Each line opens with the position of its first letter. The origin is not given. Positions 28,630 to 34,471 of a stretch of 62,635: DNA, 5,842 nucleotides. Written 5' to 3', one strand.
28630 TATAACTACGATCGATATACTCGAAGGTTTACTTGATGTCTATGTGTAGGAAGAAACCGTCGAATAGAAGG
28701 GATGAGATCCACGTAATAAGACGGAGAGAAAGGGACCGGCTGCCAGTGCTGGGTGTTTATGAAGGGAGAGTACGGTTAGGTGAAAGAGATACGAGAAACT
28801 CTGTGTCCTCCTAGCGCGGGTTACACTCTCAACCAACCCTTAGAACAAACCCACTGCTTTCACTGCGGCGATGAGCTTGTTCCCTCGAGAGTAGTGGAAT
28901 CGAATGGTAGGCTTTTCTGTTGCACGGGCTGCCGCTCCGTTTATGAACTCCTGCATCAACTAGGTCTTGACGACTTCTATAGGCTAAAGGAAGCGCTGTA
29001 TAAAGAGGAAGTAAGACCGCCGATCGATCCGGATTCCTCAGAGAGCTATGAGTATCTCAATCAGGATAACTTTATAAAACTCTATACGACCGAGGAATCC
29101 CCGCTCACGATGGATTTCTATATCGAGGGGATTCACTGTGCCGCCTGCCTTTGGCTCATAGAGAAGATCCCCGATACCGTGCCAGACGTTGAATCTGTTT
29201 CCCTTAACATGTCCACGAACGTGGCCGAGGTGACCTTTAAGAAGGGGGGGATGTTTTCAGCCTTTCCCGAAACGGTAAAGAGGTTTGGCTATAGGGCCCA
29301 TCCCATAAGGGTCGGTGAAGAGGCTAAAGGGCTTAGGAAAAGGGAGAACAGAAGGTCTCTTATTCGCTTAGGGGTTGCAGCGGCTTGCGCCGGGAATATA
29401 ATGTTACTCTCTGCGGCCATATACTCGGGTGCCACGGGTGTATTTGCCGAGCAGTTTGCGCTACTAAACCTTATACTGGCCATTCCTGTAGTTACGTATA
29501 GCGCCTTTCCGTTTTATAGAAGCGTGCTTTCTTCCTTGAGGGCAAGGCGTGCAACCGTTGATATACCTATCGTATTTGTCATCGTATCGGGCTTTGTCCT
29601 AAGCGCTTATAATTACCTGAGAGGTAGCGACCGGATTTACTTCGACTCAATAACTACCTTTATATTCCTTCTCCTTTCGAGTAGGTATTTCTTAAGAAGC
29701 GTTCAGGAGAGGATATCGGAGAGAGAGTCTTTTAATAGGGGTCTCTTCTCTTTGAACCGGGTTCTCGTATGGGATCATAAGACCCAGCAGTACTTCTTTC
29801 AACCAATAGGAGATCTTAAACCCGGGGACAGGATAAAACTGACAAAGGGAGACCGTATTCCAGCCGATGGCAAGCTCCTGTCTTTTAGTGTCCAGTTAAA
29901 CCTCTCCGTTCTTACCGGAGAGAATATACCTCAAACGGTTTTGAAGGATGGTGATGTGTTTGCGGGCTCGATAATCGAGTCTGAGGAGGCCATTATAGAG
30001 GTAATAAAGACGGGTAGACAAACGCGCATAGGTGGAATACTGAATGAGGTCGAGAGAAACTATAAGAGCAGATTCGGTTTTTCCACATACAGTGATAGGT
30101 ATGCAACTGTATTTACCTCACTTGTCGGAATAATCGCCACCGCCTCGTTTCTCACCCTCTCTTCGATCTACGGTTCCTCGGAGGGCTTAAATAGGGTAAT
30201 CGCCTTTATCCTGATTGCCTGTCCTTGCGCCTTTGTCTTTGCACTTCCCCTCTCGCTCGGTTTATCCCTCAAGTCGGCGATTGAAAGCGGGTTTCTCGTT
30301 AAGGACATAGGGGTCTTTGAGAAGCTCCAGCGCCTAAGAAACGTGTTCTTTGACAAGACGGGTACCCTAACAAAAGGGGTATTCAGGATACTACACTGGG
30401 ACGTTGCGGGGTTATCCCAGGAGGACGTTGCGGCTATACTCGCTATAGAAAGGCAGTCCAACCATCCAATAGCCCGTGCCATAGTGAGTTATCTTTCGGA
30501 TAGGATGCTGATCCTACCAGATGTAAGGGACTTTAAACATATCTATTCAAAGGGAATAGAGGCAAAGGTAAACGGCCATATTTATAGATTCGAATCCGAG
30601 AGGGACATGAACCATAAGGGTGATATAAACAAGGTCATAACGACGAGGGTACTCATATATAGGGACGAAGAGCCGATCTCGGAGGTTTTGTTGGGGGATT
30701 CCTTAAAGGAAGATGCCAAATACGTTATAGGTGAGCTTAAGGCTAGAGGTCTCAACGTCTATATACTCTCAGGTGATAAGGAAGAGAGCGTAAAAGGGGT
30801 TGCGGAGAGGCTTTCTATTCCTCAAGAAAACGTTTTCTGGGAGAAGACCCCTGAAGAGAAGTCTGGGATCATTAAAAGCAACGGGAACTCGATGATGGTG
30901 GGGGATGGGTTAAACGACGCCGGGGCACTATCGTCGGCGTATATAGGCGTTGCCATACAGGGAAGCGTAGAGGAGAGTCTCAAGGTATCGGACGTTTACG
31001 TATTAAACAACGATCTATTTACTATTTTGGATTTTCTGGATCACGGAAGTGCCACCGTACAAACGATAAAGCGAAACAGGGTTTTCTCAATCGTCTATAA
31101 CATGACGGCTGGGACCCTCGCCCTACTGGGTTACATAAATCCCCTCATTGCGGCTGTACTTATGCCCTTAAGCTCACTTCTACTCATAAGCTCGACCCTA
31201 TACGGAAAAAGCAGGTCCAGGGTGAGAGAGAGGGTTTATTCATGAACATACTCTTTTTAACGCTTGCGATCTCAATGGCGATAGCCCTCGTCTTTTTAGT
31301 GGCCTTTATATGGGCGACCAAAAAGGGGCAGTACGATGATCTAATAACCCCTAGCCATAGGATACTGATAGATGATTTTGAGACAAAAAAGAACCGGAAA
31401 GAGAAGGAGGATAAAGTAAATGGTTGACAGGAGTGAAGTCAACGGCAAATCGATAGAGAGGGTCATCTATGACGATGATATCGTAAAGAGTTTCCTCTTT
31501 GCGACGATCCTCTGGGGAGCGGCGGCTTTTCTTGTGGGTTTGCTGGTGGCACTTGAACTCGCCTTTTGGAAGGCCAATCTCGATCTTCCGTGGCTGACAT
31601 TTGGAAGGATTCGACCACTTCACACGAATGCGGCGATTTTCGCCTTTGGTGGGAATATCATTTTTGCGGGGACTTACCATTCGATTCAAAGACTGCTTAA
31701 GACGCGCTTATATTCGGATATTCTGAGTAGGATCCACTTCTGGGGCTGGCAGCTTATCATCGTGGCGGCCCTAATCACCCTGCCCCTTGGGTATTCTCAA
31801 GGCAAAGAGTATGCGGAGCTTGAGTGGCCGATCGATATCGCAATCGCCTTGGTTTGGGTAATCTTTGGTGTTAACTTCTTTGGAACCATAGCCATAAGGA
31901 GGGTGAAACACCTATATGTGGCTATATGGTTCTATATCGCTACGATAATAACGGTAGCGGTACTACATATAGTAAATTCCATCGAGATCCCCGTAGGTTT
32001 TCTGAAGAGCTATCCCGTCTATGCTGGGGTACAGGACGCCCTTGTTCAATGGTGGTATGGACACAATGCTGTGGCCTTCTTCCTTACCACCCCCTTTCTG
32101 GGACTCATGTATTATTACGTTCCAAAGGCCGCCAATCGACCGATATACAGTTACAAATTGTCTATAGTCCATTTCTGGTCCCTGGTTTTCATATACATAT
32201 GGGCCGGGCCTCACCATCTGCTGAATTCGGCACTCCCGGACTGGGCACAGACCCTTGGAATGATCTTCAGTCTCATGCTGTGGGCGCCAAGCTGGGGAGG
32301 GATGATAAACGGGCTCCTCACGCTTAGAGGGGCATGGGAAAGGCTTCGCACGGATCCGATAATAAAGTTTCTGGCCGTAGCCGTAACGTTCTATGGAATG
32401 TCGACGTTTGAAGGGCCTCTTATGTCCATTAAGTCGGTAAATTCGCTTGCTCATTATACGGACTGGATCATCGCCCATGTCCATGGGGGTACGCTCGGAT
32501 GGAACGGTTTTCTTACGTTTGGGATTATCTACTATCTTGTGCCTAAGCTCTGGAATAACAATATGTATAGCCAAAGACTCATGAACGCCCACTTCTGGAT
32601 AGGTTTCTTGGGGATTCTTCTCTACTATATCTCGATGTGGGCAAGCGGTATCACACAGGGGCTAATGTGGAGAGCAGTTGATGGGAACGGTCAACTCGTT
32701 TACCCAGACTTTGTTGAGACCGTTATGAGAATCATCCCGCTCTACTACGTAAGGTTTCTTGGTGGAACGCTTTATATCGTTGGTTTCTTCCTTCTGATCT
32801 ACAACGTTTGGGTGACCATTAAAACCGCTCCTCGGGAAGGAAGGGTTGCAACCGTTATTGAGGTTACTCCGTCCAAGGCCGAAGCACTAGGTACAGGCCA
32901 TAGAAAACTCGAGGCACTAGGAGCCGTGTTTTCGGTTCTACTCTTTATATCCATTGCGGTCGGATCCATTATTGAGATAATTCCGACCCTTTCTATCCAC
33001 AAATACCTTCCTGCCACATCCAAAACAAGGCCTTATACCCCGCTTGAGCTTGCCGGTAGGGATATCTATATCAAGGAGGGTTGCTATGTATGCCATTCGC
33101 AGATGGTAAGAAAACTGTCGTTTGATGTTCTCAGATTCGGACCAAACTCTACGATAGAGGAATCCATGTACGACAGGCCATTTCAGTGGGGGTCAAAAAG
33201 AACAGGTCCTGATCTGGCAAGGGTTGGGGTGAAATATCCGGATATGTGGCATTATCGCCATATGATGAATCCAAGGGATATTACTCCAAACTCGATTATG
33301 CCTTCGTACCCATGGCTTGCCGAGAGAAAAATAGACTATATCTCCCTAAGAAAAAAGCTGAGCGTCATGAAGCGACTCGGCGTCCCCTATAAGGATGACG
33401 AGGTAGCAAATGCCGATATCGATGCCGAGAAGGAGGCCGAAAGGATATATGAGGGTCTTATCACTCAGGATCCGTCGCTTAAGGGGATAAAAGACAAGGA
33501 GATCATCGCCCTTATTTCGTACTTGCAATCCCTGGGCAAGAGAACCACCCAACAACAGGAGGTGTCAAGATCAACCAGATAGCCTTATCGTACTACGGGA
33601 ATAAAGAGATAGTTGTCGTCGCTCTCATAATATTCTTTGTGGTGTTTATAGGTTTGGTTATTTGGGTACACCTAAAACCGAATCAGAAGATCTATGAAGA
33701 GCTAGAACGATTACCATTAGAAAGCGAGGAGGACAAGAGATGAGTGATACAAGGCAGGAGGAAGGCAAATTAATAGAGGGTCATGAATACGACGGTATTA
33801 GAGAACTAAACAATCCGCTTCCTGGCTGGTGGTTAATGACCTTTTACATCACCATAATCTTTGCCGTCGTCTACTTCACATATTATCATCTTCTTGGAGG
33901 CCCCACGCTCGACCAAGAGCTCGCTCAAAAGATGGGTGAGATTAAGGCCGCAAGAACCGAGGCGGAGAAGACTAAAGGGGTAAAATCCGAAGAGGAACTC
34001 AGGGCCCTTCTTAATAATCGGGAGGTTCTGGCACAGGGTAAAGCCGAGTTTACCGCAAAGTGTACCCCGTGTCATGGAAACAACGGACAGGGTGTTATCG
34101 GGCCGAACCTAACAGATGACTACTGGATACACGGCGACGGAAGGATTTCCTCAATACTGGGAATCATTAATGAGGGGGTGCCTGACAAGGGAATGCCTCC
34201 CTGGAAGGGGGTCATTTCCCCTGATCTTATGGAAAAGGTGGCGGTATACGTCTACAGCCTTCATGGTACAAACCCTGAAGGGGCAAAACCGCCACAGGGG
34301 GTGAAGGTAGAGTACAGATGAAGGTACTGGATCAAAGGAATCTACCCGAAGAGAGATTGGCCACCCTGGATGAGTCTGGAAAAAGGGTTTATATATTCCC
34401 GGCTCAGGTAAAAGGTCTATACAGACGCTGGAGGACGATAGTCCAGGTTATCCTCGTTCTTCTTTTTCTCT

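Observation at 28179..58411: Undescribed enhancer motif TGTMAGA-WWW-TCTKACA plus a third heptamer, repeated seven times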

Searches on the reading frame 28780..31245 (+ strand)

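Call 5: search_protein_families(library=pfam, proteins=[window:28780-31245:+])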
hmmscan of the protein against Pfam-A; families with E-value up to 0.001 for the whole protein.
window:28780-31245:+ (821 aa): 5 families
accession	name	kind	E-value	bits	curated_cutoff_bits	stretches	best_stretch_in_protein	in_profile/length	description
PF00122.25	E1-E2_ATPase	-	1.5e-34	119.6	28.1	1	341-499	18-177/181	E1-E2 ATPase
PF00702.32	Hydrolase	-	3.1e-19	70.6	26.4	1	520-720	2-190/191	haloacid dehalogenase-like hydrolase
PF12156.14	ATPase-cat_bd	-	1.2e-12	48.8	27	1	25-105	1-84/86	Putative metal-binding domain of cation transport ATPase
PF00403.32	HMA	-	5.4e-06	27.2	24.8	1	113-154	2-43/62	Heavy-metal-associated domain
PF08282.18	Hydrolase_3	-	6.2e-06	26.6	20.9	0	703-745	205-247/255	haloacid dehalogenase-like hydrolase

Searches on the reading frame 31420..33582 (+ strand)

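Call 5: search_protein_families(library=pfam, proteins=[window:31420-33582:+])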
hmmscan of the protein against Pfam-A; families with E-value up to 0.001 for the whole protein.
window:31420-33582:+ (720 aa): 2 families
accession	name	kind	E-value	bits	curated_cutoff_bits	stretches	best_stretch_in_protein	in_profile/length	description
PF00115.25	COX1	-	7.2e-120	401.2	34.8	1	20-451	1-436/436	Cytochrome C and Quinol oxidase polypeptide I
PF02433.20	FixO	-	4.3e-84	281.8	29.6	1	494-707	1-217/219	Cytochrome C oxidase, mono-heme subunit/FixO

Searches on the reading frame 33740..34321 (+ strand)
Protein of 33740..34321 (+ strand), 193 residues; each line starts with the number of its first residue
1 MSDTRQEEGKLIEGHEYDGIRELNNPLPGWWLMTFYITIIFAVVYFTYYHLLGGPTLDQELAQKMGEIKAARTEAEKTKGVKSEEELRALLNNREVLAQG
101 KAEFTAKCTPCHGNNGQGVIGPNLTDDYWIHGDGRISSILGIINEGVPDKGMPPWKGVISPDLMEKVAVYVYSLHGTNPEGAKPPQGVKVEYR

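Call 5: search_protein_families(library=pfam, proteins=[window:33740-34321:+])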
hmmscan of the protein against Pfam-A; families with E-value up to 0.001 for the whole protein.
window:33740-34321:+ (193 aa): 3 families
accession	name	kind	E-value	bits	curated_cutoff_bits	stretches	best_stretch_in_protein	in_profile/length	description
PF14715.11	FixP_N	-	2.3e-21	75.6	24.9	1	13-53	5-45/48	N-terminal domain of cytochrome oxidase-cbb3, FixP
PF13442.11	Cytochrome_CBB3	-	1.2e-11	45.2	27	1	97-171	3-68/68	Cytochrome C oxidase, cbb3-type, subunit III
PF00034.26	Cytochrom_C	-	4.8e-05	25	21.3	1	98-136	2-42/90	Cytochrome c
